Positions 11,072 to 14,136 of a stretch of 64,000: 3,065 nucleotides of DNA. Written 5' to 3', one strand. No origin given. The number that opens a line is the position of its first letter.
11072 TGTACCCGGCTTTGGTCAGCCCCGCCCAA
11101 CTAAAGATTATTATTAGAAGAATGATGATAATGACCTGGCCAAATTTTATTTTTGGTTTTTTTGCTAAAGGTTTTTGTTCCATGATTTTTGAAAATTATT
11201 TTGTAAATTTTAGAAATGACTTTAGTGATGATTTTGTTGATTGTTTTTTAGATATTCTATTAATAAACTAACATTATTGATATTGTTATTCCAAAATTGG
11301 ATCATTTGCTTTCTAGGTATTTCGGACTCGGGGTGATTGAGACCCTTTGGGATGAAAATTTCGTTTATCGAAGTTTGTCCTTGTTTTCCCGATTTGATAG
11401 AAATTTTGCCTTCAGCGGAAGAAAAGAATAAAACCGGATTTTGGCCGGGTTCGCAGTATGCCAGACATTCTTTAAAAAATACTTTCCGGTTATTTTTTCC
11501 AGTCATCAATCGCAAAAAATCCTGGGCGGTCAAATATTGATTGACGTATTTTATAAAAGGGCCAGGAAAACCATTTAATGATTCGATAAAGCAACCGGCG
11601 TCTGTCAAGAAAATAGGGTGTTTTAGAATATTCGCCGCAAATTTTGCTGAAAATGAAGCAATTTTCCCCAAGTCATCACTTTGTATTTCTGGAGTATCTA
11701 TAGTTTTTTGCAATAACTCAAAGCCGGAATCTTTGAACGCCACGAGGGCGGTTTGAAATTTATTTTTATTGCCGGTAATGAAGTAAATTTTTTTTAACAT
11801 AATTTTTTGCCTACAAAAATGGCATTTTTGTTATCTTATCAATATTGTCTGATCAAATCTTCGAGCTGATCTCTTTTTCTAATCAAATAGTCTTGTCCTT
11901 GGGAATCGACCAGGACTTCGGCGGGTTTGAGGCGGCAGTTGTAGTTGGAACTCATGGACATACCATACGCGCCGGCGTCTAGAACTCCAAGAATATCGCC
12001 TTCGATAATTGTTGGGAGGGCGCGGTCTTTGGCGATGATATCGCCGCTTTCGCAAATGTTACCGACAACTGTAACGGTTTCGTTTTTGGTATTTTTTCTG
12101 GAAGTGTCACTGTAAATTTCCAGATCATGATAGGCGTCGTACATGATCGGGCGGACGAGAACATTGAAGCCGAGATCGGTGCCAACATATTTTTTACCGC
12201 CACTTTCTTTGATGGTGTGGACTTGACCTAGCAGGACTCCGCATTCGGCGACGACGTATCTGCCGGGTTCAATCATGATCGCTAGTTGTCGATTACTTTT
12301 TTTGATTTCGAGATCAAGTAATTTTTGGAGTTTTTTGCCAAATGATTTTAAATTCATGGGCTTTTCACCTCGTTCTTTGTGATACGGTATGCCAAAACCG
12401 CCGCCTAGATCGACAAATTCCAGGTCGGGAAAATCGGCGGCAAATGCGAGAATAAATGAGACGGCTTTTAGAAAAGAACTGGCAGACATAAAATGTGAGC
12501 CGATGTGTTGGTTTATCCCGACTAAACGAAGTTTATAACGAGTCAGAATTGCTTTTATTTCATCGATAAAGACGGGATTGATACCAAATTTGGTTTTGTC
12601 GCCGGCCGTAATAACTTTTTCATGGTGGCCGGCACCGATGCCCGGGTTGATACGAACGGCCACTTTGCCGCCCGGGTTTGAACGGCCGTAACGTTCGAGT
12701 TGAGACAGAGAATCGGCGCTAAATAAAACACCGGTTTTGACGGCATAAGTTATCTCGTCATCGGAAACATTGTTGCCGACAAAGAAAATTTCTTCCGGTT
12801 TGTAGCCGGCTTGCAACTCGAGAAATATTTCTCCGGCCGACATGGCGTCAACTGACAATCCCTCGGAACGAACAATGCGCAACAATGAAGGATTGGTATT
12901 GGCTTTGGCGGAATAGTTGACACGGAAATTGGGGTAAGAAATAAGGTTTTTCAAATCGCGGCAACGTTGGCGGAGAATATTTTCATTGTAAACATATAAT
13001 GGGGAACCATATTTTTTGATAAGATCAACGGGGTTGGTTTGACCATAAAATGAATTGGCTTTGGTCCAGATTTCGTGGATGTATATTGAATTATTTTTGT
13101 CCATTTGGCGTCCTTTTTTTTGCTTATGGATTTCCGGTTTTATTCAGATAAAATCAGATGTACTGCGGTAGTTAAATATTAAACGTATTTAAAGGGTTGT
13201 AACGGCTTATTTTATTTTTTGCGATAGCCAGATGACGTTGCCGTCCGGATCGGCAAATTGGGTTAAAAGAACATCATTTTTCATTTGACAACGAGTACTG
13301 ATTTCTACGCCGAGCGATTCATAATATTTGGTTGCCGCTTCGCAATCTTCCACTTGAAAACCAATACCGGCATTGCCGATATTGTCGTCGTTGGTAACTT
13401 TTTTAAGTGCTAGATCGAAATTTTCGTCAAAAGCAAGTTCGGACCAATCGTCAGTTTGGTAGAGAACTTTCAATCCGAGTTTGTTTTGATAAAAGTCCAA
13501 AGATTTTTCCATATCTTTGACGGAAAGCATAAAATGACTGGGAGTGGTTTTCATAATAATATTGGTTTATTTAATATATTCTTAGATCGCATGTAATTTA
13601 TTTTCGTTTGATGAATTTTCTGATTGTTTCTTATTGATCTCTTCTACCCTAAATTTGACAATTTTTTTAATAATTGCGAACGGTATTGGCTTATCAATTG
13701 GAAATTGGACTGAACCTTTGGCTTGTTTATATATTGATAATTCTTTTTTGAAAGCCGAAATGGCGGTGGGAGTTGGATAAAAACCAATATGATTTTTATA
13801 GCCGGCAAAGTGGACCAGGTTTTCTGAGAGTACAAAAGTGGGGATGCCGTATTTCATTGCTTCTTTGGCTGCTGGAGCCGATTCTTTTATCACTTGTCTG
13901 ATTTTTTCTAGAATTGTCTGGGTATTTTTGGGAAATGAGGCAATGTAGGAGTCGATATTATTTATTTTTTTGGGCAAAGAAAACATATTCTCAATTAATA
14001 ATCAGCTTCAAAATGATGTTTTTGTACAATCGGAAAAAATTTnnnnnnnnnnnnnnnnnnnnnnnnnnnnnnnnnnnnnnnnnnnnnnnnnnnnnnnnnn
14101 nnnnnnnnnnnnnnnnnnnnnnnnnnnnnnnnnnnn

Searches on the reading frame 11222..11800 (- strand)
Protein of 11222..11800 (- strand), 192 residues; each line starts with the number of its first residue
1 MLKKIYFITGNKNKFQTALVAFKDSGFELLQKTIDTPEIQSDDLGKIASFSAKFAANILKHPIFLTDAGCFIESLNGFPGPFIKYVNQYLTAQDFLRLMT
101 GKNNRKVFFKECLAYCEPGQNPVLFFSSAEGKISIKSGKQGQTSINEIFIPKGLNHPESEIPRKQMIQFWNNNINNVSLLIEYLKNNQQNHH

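Call 78: search_protein_families(library=pfam, proteins=[window:11222-11800:-])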
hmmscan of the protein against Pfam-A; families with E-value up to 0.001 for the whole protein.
window:11222-11800:- (192 aa): 1 family
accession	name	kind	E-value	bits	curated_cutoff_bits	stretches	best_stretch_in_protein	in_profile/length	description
PF01725.21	Ham1p_like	-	4.2e-20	72.9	22.5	1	5-163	1-167/186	Ham1 family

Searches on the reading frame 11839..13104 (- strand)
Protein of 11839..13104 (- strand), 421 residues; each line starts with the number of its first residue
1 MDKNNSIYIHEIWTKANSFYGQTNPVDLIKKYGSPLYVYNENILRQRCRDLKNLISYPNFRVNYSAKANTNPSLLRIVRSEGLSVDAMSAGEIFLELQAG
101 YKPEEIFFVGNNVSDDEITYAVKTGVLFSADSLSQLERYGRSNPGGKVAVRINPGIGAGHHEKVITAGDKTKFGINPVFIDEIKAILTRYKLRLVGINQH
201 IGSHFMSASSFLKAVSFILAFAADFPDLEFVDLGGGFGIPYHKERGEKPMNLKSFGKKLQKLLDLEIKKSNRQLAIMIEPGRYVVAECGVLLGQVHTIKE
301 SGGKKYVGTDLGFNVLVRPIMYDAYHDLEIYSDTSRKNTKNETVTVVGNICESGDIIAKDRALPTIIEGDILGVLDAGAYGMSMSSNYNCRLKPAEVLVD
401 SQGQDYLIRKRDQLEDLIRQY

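Call 7: search_protein_families(library=pfam, proteins=[window:11839-13104:-])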
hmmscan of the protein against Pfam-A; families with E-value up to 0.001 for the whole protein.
window:11839-13104:- (421 aa): 2 families
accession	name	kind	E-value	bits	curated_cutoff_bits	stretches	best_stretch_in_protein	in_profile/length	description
PF02784.22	Orn_Arg_deC_N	-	3.9e-44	151.3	23.4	1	45-286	5-247/247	Pyridoxal-dependent decarboxylase, pyridoxal binding domain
PF00278.28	Orn_DAP_Arg_deC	-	2.3e-23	82.7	23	1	283-378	2-95/95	Pyridoxal-dependent decarboxylase, C-terminal sheet domain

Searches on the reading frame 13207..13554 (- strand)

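Call 7: search_protein_families(library=pfam, proteins=[window:13207-13554:-])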
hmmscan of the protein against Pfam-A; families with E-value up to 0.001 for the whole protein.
window:13207-13554:- (115 aa): 5 families
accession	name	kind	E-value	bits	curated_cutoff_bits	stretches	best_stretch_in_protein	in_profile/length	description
PF00903.31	Glyoxalase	-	2.9e-15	57.2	20.6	1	6-110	3-121/121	Glyoxalase/Bleomycin resistance protein/Dioxygenase superfamily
PF22677.2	Ble-like_N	-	9.3e-10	38.5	24.5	1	7-30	4-27/41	Bleomycin resistance protein-like N-terminal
PF12681.13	Glyoxalase_2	-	1.8e-06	28.3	30.1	1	9-112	5-115/118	Glyoxalase-like domain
PF18029.7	Glyoxalase_6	-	4.5e-05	24.5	23.6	1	8-108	2-103/106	Glyoxalase-like domain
PF13669.12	Glyoxalase_4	-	0.00016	22.4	27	0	7-50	2-40/109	Glyoxalase/Bleomycin resistance protein/Dioxygenase superfamily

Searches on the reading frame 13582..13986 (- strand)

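Call 7: search_protein_families(library=pfam, proteins=[window:13582-13986:-])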
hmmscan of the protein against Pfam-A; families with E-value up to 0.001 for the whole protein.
window:13582-13986:- (134 aa): 1 family
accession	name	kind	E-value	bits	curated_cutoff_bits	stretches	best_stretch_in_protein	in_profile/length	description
PF08818.16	DUF1801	-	5.6e-17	62.4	27.2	1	23-114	2-85/85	Domain of unknown function (DU1801)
